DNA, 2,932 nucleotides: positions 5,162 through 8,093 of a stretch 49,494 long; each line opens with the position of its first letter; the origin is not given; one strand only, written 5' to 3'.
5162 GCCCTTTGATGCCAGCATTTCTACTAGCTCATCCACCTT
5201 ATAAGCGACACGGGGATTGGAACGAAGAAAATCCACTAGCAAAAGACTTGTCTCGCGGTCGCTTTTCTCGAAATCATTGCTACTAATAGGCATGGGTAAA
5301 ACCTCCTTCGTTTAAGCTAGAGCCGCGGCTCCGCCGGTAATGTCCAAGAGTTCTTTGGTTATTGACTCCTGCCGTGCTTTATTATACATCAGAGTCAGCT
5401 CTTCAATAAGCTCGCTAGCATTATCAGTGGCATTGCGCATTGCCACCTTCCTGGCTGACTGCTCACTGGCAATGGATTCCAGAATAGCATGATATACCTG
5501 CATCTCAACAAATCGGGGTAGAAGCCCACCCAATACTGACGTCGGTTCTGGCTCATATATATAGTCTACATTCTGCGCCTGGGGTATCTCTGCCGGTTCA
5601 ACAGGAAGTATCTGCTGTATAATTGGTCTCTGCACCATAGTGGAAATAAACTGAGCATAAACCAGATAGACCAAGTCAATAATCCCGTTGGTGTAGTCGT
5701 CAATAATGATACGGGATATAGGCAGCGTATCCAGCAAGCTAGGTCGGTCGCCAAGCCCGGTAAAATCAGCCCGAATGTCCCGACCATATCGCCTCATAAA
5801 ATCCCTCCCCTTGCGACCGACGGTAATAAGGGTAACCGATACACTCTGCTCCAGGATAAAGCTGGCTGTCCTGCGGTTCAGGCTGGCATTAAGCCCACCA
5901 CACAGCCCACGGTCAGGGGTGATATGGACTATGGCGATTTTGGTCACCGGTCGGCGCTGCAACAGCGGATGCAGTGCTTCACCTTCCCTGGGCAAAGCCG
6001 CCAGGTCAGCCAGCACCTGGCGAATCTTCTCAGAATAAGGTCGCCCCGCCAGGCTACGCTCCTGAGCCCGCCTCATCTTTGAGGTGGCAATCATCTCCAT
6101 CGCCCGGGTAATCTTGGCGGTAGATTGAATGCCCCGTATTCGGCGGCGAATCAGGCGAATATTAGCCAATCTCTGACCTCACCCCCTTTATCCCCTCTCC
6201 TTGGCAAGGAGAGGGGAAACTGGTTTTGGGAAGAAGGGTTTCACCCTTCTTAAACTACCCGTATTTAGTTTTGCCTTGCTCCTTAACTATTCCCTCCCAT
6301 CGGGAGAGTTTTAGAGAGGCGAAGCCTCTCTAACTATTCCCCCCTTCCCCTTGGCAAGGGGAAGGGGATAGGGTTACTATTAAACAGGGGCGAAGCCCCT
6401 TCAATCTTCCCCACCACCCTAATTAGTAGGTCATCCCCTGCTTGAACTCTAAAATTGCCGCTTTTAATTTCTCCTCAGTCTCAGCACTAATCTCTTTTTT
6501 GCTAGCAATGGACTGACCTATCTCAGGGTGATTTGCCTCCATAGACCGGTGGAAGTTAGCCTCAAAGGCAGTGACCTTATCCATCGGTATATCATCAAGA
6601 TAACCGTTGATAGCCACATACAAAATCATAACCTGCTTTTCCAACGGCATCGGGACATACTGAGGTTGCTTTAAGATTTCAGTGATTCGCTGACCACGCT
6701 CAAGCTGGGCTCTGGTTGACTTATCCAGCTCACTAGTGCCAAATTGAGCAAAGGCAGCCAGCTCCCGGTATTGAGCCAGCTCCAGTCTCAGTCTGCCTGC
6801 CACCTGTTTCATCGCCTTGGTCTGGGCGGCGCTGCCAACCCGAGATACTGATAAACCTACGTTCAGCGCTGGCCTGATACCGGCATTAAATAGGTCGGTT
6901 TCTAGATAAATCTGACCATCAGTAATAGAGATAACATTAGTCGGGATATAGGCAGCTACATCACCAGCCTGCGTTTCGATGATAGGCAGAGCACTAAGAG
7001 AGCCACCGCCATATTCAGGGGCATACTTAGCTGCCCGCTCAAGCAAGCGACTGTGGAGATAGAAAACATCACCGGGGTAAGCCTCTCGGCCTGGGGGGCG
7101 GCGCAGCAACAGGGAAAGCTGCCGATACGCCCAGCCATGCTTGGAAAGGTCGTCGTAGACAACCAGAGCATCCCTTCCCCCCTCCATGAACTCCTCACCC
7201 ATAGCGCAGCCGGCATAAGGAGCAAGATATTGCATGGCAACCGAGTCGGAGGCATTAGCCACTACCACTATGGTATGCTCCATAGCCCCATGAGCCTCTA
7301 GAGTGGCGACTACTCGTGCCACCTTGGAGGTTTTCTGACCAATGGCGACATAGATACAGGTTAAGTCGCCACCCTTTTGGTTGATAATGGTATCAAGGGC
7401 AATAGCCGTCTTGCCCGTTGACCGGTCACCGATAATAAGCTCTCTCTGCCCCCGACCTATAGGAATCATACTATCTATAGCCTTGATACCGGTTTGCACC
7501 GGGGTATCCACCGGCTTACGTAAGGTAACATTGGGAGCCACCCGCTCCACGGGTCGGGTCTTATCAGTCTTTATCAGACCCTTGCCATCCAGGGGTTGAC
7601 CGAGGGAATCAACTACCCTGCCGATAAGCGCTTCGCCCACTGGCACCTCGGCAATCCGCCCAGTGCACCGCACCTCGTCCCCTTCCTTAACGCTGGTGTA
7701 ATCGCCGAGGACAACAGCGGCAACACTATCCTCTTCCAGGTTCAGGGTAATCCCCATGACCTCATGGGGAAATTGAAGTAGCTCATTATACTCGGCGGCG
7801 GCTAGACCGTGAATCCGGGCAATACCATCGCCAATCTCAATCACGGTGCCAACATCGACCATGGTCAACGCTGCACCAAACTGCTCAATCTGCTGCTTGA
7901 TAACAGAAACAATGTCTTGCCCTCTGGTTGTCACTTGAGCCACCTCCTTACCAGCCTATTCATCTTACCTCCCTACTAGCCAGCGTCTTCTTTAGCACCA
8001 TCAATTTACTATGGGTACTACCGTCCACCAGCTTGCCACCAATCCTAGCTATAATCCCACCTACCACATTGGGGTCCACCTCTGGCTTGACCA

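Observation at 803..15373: Modular three-hairpin intergenic repeat family: four copies, all in the same orientation relative to the downstream start codon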

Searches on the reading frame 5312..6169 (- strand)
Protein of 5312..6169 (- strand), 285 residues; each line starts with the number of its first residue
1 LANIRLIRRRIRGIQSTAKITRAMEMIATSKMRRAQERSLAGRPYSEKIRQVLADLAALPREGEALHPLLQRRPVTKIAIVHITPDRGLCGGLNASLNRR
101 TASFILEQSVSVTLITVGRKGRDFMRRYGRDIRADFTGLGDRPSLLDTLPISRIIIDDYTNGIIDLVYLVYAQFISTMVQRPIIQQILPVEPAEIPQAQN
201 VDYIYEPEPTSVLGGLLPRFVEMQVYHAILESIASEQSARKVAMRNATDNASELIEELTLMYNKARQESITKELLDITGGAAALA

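Call 81: search_protein_families(library=pfam, proteins=[window:5312-6169:-], max_evalue=0.00001)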
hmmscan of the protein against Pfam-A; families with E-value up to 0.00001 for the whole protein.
window:5312-6169:- (285 aa): 1 family
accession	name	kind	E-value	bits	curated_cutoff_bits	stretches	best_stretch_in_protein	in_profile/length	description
PF00231.24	ATP-synt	-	8.2e-94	314.9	39.9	1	3-284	1-285/285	ATP synthase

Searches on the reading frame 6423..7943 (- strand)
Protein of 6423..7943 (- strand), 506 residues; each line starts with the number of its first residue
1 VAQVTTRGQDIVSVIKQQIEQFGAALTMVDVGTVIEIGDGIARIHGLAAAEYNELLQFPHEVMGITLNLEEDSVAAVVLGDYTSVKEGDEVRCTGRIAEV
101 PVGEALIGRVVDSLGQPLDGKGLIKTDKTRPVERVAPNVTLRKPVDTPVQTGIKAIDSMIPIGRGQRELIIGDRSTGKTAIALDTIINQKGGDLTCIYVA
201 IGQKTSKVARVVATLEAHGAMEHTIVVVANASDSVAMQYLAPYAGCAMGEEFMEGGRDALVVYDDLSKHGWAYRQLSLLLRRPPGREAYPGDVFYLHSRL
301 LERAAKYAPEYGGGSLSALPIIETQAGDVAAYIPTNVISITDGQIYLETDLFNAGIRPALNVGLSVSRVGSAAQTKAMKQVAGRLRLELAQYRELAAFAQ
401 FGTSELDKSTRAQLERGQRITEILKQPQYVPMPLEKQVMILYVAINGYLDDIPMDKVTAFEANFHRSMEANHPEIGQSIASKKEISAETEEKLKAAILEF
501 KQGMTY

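Call 81: search_protein_families(library=pfam, proteins=[window:6423-7943:-], max_evalue=0.00001)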
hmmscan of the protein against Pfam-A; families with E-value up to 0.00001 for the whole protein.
window:6423-7943:- (506 aa): 3 families
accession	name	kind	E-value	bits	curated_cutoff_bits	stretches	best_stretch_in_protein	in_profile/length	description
PF00006.31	ATP-synt_ab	-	1.2e-78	264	29.5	1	152-367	1-213/213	ATP synthase alpha/beta family, nucleotide-binding domain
PF00306.32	ATP-synt_ab_C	-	2.4e-50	170.5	27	1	374-500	1-126/126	ATP synthase alpha/beta chain, C terminal domain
PF02874.29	ATP-synt_ab_N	-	4.4e-14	53.2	20.9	1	31-95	5-69/69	ATP synthase alpha/beta family, beta-barrel domain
